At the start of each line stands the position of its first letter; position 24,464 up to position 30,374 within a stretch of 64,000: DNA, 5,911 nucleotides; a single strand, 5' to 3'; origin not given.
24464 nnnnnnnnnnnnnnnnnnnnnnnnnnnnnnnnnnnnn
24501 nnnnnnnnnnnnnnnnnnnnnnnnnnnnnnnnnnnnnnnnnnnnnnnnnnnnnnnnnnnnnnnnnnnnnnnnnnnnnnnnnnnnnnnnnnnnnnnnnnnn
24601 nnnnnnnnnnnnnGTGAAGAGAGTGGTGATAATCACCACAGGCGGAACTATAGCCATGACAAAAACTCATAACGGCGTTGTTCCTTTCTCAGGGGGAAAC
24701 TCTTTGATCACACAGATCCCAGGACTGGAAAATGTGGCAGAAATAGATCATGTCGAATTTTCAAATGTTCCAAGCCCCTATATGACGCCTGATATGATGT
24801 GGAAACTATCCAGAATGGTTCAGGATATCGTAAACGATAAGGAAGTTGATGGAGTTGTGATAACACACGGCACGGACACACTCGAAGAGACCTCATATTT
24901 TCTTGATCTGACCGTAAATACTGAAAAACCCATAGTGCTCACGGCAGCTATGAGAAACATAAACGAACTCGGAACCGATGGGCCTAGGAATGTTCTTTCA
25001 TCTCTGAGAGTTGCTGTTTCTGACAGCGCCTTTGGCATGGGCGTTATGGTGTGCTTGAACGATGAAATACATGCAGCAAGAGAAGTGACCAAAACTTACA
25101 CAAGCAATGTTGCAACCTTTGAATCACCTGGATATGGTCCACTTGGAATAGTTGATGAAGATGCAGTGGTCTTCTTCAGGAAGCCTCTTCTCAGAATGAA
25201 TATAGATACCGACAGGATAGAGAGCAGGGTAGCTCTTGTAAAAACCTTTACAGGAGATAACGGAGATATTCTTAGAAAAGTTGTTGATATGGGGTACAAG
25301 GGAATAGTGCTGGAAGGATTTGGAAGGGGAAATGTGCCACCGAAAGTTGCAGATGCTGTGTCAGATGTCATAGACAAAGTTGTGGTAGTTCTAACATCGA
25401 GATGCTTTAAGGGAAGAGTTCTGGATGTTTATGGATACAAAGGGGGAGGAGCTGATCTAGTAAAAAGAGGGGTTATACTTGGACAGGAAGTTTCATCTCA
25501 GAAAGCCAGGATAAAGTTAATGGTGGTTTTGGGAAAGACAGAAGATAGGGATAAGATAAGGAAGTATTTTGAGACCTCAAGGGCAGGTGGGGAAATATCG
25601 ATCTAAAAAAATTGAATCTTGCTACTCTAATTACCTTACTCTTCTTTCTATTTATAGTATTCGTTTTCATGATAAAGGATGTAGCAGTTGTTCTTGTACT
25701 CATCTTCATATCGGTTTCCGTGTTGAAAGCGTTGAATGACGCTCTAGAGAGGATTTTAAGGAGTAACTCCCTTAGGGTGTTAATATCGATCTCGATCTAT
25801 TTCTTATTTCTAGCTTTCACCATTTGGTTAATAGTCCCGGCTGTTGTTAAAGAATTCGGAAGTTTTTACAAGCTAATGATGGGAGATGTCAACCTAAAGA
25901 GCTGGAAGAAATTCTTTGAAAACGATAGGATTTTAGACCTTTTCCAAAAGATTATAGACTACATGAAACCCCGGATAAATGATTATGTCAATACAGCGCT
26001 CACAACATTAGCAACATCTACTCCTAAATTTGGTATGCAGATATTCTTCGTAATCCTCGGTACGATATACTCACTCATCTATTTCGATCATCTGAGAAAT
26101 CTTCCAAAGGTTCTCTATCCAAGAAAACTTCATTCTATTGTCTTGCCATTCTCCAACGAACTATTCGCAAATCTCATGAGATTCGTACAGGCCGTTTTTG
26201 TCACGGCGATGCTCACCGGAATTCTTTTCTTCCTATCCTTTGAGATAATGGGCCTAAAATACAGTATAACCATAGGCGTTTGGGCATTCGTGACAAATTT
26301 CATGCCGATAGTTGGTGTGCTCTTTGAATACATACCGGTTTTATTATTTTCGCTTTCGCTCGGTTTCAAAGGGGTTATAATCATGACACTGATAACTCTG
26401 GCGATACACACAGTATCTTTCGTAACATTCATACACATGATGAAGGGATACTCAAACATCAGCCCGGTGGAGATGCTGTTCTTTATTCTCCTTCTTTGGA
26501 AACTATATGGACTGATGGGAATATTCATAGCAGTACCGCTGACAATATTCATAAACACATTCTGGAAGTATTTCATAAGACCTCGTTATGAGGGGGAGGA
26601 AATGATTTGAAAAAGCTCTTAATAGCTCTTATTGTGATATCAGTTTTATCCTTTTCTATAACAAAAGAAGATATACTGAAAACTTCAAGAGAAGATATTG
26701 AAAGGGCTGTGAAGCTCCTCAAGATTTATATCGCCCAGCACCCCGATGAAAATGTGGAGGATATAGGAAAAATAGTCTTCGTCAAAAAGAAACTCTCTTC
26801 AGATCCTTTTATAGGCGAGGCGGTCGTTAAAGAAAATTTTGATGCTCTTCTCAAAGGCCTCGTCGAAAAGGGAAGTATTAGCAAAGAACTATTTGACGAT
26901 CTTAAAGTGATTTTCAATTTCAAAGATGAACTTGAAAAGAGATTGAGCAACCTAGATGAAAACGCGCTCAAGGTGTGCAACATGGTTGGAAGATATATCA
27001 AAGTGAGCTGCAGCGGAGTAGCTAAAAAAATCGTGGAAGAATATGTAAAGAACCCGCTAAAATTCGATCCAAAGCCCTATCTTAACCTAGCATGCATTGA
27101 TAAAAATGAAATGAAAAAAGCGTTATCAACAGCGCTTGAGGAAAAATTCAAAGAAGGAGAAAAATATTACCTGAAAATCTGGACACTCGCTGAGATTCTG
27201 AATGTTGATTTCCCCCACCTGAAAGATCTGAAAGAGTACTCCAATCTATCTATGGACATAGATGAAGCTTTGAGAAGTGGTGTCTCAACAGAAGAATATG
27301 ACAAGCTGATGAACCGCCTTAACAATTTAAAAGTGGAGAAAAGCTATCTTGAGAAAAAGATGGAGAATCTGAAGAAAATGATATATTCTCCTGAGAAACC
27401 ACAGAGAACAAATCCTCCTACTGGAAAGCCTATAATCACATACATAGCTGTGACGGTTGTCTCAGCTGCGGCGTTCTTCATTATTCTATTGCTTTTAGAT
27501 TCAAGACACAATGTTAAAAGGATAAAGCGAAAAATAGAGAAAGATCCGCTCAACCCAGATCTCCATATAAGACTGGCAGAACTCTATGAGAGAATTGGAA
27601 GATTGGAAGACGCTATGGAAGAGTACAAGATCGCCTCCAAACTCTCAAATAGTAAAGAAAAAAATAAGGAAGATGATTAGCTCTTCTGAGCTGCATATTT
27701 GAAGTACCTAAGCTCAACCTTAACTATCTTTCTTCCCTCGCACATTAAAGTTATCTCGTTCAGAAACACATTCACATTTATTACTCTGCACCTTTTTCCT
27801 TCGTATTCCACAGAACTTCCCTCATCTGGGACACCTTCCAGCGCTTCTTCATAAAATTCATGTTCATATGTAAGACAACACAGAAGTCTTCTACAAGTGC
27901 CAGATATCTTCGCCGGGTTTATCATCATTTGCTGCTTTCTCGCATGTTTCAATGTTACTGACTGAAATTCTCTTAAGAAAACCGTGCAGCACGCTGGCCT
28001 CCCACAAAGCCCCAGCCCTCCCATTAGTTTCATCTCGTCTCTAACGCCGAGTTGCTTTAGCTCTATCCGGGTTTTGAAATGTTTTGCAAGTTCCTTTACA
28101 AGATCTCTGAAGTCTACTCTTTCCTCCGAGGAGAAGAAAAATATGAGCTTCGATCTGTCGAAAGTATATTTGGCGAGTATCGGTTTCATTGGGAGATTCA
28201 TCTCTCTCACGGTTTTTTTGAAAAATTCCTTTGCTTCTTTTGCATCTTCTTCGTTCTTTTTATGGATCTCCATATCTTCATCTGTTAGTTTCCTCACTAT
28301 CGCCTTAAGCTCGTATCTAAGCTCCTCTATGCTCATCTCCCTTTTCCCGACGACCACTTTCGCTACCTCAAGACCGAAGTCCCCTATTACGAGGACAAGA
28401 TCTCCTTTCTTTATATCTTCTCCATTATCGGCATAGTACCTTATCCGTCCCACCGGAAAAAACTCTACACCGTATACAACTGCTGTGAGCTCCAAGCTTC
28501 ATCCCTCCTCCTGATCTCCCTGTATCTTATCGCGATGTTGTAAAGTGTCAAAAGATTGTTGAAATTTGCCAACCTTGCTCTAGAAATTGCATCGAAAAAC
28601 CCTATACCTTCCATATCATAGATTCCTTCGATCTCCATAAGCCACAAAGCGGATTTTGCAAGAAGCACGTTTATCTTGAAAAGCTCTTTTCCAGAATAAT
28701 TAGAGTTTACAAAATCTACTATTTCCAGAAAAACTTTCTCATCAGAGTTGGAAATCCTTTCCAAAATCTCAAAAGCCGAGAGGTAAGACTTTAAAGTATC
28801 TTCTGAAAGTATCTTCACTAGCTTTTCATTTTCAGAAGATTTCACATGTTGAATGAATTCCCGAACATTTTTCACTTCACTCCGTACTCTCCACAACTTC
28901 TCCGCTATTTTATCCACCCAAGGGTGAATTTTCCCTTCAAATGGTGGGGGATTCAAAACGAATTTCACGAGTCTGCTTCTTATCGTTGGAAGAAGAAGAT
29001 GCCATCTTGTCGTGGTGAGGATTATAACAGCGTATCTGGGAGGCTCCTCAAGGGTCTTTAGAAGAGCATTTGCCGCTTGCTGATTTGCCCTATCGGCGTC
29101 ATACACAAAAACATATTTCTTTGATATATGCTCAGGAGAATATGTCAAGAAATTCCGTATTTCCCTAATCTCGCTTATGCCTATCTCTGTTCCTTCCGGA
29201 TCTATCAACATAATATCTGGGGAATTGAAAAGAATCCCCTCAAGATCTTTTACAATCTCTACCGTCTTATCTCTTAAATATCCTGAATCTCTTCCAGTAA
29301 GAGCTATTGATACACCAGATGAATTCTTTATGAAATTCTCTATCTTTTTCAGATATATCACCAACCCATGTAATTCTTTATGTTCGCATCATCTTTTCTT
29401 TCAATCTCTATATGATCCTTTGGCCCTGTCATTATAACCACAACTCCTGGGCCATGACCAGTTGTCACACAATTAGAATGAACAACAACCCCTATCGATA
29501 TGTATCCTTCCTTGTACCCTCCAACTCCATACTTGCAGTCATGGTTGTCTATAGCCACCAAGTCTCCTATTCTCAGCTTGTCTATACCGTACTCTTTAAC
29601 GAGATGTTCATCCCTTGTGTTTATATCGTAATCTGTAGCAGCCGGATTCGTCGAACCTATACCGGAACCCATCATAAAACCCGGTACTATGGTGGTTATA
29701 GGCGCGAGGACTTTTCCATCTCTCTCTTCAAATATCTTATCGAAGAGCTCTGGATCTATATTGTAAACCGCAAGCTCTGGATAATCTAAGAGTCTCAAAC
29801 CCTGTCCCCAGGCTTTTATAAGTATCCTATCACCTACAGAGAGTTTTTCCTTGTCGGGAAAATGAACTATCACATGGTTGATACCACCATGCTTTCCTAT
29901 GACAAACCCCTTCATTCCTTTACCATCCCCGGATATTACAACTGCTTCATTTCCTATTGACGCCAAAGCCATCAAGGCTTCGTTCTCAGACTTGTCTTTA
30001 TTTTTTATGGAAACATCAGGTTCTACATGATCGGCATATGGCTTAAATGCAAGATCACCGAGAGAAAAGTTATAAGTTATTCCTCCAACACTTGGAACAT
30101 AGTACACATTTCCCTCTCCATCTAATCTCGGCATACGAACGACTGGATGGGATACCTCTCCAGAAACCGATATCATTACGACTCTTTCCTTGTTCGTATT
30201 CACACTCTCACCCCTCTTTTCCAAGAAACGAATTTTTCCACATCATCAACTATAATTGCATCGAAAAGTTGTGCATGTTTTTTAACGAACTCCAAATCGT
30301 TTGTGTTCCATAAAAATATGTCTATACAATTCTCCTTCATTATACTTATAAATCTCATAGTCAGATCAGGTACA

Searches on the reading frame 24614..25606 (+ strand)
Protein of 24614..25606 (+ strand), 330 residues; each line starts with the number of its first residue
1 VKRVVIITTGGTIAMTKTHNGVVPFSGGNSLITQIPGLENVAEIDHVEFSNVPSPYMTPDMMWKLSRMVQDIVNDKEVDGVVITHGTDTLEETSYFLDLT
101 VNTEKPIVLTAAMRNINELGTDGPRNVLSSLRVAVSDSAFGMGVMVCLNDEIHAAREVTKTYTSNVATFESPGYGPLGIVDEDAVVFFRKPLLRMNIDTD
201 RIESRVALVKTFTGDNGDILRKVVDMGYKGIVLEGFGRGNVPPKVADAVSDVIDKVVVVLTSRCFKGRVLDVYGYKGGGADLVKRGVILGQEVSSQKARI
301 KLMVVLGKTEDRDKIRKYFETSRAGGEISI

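Call 3: search_protein_families(library=pfam, proteins=[window:24614-25606:+], max_evalue=0.01)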
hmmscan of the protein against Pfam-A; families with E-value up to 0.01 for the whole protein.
window:24614-25606:+ (330 aa): 2 families
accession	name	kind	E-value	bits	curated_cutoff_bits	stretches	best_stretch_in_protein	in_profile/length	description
PF00710.25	Asparaginase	-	3.3e-62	209.9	22.5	1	3-191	1-191/193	Asparaginase, N-terminal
PF17763.6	Asparaginase_C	-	1.1e-33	116.1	34.6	1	205-319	1-114/114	Glutaminase/Asparaginase C-terminal domain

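Call 4: search_protein_families(library=ncbifam, proteins=[window:24614-25606:+], max_evalue=0.01)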
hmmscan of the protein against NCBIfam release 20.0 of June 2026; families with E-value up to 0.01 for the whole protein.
window:24614-25606:+ (330 aa): 6 families
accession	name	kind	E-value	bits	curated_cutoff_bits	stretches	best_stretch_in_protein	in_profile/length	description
TIGR00520.1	asnASE_II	subfamily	1.4e-72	244.5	314.3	1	3-320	26-350/352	type II asparaginase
TIGR00519.1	asnASE_I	subfamily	9.2e-64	215.5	260.5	1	1-325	1-333/337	type I asparaginase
NF008304.0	PRK11096.1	equivalog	3.2e-60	203.5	506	1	4-321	26-347/348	L-asparaginase 2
NF003217.0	PRK04183.1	equivalog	4.3e-55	187.1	310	1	2-325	76-409/420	Glu-tRNA(Gln) amidotransferase subunit GatD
TIGR02153.1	gatD_arch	equivalog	1.3e-53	182.2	324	1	2-328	63-399/405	Glu-tRNA(Gln) amidotransferase subunit GatD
NF006998.0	PRK09461.1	equivalog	1.1e-31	110.4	376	1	2-325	4-332/337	asparaginase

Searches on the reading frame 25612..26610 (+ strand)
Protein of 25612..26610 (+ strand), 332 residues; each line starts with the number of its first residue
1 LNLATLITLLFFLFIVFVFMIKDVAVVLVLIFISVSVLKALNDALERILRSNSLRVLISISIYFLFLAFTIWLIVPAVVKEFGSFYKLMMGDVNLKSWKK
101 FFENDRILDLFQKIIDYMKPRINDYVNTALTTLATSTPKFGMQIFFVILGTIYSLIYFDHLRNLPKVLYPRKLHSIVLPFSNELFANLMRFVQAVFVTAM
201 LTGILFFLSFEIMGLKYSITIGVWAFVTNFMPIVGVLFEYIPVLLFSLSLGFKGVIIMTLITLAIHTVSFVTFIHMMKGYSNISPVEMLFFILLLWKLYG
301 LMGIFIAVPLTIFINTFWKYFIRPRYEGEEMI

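Call 3: search_protein_families(library=pfam, proteins=[window:25612-26610:+], max_evalue=0.01)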
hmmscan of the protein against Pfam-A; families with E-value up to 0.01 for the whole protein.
window:25612-26610:+ (332 aa): 1 family
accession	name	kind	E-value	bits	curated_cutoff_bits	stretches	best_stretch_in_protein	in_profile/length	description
PF01594.21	AI-2E_transport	-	8e-25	88.1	34.3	1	9-320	5-325/327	AI-2E family transporter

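Call 4: search_protein_families(library=ncbifam, proteins=[window:25612-26610:+], max_evalue=0.01)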
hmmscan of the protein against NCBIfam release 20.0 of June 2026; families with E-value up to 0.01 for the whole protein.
window:25612-26610:+ (332 aa): 2 families
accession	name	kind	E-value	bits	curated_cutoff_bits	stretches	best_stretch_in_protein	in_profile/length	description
NF045801.1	efflux_ABUW_0982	equivalog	9.4e-07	28.1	675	1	12-327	16-348/392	chloramphenicol efflux transporter CxpE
TIGR02872.1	spore_ytvI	equivalog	1.3e-06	28.1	198.15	1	7-319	5-337/341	sporulation integral membrane protein YtvI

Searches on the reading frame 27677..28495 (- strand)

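Call 75: search_protein_families(library=pfam, proteins=[window:27677-28495:-], max_evalue=0.00001)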
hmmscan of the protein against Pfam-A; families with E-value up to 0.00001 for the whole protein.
window:27677-28495:- (272 aa): 1 family
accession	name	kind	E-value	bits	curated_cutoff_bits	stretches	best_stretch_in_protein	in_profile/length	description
PF04468.17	PSP1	-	2.6e-31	108.2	27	1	64-149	1-86/86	PSP1 C-terminal conserved region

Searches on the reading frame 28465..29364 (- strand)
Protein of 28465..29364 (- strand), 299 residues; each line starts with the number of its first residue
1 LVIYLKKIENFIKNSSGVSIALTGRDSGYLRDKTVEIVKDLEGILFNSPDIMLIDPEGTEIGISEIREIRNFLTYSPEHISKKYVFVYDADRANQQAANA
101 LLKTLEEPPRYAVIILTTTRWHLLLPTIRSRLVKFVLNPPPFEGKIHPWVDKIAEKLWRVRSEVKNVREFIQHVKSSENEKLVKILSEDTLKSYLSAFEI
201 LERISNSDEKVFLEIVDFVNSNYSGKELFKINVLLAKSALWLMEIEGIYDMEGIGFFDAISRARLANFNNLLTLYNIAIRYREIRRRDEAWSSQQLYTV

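Call 75: search_protein_families(library=pfam, proteins=[window:28465-29364:-], max_evalue=0.00001)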
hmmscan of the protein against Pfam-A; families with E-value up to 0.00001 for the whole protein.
window:28465-29364:- (299 aa): 2 families
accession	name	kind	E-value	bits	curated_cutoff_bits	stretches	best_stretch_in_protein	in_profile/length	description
PF13177.12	DNA_pol3_delta2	-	7.2e-27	94.8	27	1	47-139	67-159/161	DNA polymerase III, delta subunit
PF22227.1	DNA_pol3_gamma_R_C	-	5.3e-14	52.9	26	1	201-283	2-84/84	DNA polymerase III gamma subunit-related, C-terminal domain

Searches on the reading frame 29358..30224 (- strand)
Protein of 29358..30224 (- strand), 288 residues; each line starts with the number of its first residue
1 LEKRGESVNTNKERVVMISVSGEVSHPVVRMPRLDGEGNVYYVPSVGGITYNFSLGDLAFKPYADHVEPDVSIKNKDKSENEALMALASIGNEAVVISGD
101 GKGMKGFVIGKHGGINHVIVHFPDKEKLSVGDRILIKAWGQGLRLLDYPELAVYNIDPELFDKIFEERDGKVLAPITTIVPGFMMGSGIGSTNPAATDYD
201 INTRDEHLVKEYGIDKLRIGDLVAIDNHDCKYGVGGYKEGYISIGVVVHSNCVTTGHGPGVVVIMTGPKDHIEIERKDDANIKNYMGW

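Call 75: search_protein_families(library=pfam, proteins=[window:29358-30224:-], max_evalue=0.00001)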
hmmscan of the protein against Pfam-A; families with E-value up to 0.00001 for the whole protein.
window:29358-30224:- (288 aa): 2 families
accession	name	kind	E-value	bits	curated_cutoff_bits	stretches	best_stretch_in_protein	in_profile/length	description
PF14505.12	DUF4438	-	5.9e-53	178.6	24.9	1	33-162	2-135/135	Domain of unknown function (DUF4438), N-terminal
PF20999.2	DUF4438_C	-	5.5e-46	155.9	27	1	164-286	4-124/124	Domain of unknown function (DUF4438), C-terminal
